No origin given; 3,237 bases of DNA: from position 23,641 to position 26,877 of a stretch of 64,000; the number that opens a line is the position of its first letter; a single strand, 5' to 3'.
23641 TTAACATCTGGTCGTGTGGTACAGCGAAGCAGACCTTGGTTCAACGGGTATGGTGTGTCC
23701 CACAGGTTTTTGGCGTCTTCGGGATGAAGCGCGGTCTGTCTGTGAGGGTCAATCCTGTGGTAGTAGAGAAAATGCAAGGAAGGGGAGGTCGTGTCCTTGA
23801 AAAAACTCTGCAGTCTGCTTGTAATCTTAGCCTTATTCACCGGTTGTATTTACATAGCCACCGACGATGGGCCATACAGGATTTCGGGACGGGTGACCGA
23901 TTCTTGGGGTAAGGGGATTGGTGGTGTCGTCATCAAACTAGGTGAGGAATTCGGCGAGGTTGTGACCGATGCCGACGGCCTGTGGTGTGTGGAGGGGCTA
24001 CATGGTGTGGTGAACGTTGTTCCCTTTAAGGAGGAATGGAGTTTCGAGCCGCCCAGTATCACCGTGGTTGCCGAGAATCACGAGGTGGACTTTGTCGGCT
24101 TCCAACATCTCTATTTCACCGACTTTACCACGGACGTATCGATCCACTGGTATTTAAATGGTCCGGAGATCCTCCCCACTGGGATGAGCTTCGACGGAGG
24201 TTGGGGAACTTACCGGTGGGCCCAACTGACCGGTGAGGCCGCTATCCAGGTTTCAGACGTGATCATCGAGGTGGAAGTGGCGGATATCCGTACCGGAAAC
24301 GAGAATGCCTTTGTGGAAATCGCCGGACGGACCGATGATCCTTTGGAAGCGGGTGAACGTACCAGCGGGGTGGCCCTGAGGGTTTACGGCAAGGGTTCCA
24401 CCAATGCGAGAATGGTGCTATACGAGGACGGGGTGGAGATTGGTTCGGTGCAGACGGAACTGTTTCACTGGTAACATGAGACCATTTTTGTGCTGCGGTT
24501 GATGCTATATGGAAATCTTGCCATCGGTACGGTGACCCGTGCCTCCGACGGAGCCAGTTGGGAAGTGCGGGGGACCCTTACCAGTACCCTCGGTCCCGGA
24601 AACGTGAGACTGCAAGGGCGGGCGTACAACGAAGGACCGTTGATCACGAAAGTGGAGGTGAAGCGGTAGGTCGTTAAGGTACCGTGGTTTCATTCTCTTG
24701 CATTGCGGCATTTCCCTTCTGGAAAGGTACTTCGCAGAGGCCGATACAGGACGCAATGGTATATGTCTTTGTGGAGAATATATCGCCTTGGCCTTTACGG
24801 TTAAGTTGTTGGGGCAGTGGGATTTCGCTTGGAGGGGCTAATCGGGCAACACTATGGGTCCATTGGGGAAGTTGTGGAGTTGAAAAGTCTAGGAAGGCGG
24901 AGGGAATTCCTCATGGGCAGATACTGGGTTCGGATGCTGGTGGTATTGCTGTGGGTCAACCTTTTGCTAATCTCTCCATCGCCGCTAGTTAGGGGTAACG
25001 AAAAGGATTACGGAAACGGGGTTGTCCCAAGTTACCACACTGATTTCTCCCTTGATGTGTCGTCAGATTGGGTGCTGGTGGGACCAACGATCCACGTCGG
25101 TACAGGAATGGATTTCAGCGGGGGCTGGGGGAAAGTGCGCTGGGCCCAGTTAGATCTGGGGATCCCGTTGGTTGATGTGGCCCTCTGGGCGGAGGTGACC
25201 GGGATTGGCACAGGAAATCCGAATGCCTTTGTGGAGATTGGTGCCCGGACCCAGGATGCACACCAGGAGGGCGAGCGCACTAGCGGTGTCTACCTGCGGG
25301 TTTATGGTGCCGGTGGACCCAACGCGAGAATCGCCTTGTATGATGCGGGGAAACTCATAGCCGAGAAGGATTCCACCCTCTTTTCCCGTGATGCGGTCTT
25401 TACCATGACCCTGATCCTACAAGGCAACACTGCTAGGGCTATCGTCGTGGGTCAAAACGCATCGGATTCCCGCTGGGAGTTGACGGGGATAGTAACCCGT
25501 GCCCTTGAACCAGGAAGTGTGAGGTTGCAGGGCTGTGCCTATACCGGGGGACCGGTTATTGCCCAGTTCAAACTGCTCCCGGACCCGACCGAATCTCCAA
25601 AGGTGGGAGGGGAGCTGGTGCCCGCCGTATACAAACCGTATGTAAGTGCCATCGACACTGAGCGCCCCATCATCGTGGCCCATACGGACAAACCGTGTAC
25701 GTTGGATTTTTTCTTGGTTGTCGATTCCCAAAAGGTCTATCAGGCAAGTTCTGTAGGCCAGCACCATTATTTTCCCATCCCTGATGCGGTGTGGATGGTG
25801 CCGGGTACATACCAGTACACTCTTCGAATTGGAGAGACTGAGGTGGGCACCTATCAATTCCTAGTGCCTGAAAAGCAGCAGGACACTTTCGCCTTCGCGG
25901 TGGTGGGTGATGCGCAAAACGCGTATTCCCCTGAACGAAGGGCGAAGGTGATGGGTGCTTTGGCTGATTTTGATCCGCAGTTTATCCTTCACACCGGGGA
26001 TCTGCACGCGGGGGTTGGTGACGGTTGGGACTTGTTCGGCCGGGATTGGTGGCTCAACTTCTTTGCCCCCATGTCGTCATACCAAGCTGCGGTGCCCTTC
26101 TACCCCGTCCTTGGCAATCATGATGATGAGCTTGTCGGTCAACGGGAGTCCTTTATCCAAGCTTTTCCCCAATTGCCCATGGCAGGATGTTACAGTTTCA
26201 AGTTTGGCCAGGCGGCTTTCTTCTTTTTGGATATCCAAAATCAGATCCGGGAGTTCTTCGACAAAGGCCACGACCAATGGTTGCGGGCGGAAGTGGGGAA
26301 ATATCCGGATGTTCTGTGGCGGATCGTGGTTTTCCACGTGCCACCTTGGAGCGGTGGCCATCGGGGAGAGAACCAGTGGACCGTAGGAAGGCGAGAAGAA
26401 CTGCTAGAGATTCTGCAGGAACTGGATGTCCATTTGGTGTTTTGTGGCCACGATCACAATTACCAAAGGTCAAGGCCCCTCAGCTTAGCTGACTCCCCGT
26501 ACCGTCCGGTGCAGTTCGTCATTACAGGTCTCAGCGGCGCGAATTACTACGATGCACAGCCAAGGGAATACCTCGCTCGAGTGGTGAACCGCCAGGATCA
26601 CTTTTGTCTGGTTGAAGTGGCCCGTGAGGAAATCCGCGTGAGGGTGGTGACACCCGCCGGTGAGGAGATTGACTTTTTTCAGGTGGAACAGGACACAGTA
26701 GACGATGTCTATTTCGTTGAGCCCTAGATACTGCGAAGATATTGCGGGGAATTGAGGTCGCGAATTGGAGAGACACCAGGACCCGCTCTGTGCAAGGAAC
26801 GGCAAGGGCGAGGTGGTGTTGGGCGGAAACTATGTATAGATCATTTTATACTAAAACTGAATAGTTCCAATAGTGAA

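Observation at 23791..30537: Unassigned ~190 aa secreted domain family ('family A') in three paralogues, one fused to a metallophosphoesterase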

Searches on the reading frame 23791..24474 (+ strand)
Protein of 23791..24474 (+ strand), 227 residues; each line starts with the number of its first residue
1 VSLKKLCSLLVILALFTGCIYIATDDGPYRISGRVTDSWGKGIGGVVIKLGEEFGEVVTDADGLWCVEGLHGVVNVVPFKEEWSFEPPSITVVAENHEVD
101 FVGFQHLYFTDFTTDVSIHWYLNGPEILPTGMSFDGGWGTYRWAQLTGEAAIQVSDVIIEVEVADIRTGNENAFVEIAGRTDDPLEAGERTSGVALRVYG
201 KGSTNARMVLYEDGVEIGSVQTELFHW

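Call 3: search_protein_families(library=pfam, proteins=[window:23791-24474:+], max_evalue=1)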
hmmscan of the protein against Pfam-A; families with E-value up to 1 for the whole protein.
window:23791-24474:+ (227 aa): 3 families
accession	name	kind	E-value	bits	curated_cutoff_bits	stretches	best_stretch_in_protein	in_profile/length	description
PF13620.12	CarboxypepD_reg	-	0.00095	19.9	32.3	1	31-71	2-46/82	Carboxypeptidase regulatory-like domain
PF13715.12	CarbopepD_reg_2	-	0.19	12.2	32.2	1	31-71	1-42/88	CarboxypepD_reg-like domain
PF16371.11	MetallophosN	-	0.26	12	35.6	1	33-66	1-31/77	N terminal of Calcineurin-like phosphoesterase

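Call 4: search_protein_families(library=ncbifam, proteins=[window:23791-24474:+], max_evalue=1)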
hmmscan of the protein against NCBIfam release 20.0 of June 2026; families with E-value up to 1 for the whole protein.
window:23791-24474:+ (227 aa): 0 families

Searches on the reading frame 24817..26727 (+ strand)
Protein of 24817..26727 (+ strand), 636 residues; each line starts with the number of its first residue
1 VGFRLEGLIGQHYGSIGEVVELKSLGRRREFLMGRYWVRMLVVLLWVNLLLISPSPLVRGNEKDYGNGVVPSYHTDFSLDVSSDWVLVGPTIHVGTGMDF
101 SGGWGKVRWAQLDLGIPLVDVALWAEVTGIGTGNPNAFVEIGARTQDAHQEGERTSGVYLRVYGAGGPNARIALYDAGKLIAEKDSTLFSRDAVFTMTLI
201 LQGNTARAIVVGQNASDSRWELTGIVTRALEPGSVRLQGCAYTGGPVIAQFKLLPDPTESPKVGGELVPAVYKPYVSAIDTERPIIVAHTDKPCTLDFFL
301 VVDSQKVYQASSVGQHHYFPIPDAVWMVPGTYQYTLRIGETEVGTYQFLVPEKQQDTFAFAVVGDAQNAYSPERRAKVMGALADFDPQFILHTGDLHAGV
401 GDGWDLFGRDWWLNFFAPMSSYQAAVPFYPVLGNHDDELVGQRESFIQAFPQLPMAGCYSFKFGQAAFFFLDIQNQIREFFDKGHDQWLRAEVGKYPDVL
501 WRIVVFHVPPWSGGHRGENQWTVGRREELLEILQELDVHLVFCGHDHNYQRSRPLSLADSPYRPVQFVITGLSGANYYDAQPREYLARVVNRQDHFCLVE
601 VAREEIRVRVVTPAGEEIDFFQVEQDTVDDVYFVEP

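Call 3: search_protein_families(library=pfam, proteins=[window:24817-26727:+], max_evalue=1)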
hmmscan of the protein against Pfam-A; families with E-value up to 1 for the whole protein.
window:24817-26727:+ (636 aa): 2 families
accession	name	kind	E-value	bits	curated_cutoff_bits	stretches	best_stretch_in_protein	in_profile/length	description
PF00149.33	Metallophos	-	2.3e-18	67.7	21.5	1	360-549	3-191/191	Calcineurin-like phosphoesterase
PF12850.12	Metallophos_2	-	0.047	14.1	27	1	376-551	17-121/154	Calcineurin-like phosphoesterase superfamily domain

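Call 4: search_protein_families(library=ncbifam, proteins=[window:24817-26727:+], max_evalue=1)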
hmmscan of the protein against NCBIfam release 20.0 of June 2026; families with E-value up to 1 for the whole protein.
window:24817-26727:+ (636 aa): 2 families
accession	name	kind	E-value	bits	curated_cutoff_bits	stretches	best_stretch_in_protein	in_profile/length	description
TIGR03767.1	P_acnes_RR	hypoth_equivalog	0.0091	14.7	330.75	1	416-450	174-208/496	TIGR03767 family metallophosphoesterase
TIGR00040.1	yfcE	subfamily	0.066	13.3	56.25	0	377-448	18-74/158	YfcE family phosphodiesterase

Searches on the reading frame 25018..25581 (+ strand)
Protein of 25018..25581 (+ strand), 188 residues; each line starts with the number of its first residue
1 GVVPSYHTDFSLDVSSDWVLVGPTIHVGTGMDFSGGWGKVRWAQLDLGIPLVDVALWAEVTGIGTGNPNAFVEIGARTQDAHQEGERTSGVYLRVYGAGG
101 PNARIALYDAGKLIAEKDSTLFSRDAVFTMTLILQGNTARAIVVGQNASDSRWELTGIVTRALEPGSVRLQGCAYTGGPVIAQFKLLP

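Call 83: search_protein_families(library=phrogs, proteins=[window:25018-25581:+], max_evalue=0.01)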
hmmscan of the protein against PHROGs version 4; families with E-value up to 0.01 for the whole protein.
window:25018-25581:+ (188 aa): 0 families

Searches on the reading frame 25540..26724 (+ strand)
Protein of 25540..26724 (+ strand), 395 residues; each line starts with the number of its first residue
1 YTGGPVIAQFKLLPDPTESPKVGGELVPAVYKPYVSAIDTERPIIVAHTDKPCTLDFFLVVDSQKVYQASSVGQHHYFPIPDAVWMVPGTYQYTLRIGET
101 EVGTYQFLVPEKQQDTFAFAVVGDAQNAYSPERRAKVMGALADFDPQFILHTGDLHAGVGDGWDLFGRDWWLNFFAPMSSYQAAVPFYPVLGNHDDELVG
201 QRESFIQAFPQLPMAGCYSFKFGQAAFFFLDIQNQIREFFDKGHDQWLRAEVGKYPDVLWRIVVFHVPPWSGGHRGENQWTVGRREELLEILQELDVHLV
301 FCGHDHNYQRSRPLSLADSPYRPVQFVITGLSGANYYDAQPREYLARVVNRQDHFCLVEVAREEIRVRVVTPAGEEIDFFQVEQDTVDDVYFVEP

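Call 38: search_solved_structures(query=window:25540-26724:+, max_evalue=0.01)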
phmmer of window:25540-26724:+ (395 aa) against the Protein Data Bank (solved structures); distinct sequences matched with E-value up to 0.01: 2.
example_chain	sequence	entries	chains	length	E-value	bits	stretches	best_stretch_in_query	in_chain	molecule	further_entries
6git_A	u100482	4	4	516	0.00012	24.5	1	169-313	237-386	Purple acid phosphatase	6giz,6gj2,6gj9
6gja_A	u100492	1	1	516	0.00015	24.1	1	169-313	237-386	Purple acid phosphatase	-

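Call 39: search_protein_families(library=pfam, proteins=[window:25540-26724:+], max_evalue=0.01)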
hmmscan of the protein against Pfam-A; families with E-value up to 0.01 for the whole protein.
window:25540-26724:+ (395 aa): 1 family
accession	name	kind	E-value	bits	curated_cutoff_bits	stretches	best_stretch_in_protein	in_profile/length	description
PF00149.33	Metallophos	-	5.7e-19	69.7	21.5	1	119-308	3-191/191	Calcineurin-like phosphoesterase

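Call 62: find_homologous_proteins(query=window:25540-26724:+, max_evalue=0.00001)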
Query window:25540-26724:+ (395 aa): 345 proteins with E <= 0.00001 among 3694 candidates; the best 120 are listed.
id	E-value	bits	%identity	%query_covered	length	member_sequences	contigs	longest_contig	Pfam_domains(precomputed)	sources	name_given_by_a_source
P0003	9.2e-271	916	98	100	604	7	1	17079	PF00149.34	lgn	-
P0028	2.2e-126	440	51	95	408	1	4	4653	PF00149.34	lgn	-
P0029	1.4e-121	425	53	89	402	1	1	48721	PF00149.34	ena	-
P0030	3.8e-120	420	50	95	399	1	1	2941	PF00149.34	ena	-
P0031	1.3e-117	411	53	90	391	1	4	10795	PF00149.34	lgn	-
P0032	3.0e-116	407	50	91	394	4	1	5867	PF00149.34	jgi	-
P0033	3.9e-115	403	50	90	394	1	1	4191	PF00149.34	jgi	-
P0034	5.4e-115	403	52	89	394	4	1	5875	PF00149.34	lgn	-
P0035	3.1e-29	120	30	89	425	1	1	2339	PF00149.34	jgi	jgi:acid phosphatase type 7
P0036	7.3e-28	116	30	89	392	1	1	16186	PF14008.12,PF00149.34,PF16656.12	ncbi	-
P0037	9.5e-28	115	28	90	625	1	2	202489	PF00149.34,PF16656.12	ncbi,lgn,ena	-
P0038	1.0e-27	115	31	74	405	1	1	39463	PF12850.13,PF00149.34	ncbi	ncbi:MAG: metallophosphoesterase [Phycisphaerae bacterium]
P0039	1.1e-26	112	27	88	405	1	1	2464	PF14008.12,PF00149.34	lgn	-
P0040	1.8e-26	111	28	89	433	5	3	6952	PF00149.34,PF25077.2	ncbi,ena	-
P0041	2.0e-26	111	31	74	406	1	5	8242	PF00149.34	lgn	-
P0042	4.1e-26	110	28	90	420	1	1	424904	PF00149.34,PF16656.12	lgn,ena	-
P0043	7.7e-26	109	34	70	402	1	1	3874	PF14008.12,PF12850.13,PF00149.34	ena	-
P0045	2.0e-25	108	28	91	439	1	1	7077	PF00149.34,PF25077.2,PF16656.12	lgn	-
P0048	6.0e-25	106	29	93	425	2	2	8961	PF14008.12,PF00149.34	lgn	-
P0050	8.8e-25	106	29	90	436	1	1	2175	PF00149.34,PF25077.2,PF16656.12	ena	-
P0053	1.4e-24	105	28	88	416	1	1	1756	PF14008.12,PF00149.34,PF25077.2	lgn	-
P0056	4.9e-24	103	28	89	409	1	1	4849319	PF14008.12,PF00149.34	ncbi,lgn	ncbi:MAG: metallophosphoesterase [Phycisphaerae bacterium]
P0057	5.3e-24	103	36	50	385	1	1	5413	PF14008.12,PF00149.34,PF16656.12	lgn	-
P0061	2.6e-23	101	29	80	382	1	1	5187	PF00149.34,PF25077.2,PF16656.12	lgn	-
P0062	3.5e-23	100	28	90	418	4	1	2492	PF14008.12,PF00149.34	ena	-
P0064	3.6e-23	100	32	71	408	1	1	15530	PF14008.12,PF12850.13,PF00149.34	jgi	-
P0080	1.0e-21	96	28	90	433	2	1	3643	PF00149.34,PF25077.2,PF16656.12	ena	-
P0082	2.1e-21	95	28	90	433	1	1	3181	PF12850.13,PF00149.34,PF25077.2,PF16656.12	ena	-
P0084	5.4e-21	93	28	75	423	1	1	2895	PF14008.12,PF00149.34,PF25077.2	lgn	-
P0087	8.1e-21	93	34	58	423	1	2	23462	PF14008.12,PF00149.34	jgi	jgi:3',5'-cyclic AMP phosphodiesterase CpdA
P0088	8.7e-21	92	29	74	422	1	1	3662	PF14008.12,PF00149.34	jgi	jgi:acid phosphatase type 7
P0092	1.9e-20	91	27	92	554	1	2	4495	PF12850.13,PF00149.34,PF16656.12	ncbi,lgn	-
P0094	4.6e-20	90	26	89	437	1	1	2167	PF14008.12,PF00149.34,PF16656.12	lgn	-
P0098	7.6e-20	89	25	92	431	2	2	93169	PF14008.12,PF00149.34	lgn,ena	-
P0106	1.7e-19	88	28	74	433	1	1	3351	PF14008.12,PF00149.34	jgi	jgi:acid phosphatase type 7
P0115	3.2e-19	87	27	77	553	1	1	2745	PF01833.31,PF12850.13,PF00149.34,PF16656.12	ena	-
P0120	7.8e-19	86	29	67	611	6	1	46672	PF00149.34,PF16656.12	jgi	jgi:uncharacterized protein (TIGR03437 family)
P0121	8.5e-19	86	31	74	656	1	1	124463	PF00149.34,PF16656.12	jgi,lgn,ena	-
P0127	1.7e-18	85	26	89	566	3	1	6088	PF01833.31,PF00149.34,PF16656.12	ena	-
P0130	2.8e-18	84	26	89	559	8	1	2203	PF01833.31,PF12850.13,PF00149.34,PF16656.12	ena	-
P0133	4.6e-18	84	27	74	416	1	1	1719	PF14008.12,PF00149.34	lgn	-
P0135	4.7e-18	83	29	57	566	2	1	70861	PF00149.34,PF16656.12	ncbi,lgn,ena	-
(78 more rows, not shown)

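Call 63: find_encoding_contigs(protein=P0029, flank=10000, max_places=2)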
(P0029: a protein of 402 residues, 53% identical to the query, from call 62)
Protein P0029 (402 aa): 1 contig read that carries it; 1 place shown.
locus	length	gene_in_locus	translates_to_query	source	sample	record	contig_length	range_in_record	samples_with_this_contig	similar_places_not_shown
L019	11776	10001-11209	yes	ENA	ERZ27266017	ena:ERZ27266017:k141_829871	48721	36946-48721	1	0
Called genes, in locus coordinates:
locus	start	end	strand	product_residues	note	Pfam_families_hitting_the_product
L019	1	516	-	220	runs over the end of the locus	PF00300:His_Phos_1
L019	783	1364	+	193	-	PF03551:PadR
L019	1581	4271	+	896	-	PF06452:CBM9_1 (faint)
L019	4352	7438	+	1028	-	PF02927:CelD_N (weak), PF00759:Glyco_hydro_9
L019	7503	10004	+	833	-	PF13802:Gal_mutarotas_2, PF01055:Glyco_hydro_31_2nd, PF21365:Glyco_hydro_31_3rd, PF17137:DUF5110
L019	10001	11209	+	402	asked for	PF00149:Metallophos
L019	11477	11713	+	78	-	-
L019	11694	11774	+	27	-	?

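Call 64: find_encoding_contigs(protein=P0031, flank=10000, max_places=2)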
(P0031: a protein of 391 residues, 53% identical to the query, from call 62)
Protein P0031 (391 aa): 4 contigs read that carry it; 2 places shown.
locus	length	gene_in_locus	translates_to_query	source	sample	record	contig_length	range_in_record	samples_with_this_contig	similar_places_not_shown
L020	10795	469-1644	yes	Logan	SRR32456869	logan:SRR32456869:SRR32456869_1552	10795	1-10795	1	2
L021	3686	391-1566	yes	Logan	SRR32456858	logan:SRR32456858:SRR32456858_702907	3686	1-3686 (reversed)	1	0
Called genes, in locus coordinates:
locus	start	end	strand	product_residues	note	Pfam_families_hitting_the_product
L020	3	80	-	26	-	?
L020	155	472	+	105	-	-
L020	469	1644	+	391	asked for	PF00149:Metallophos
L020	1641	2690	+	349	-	PF07470:Glyco_hydro_88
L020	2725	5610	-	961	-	PF02927:CelD_N, PF00759:Glyco_hydro_9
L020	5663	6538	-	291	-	-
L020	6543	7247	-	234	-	-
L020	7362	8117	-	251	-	-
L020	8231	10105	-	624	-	-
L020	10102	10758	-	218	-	PF00300:His_Phos_1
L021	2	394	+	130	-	?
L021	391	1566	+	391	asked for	PF00149:Metallophos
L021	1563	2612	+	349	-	PF07470:Glyco_hydro_88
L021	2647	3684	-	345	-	?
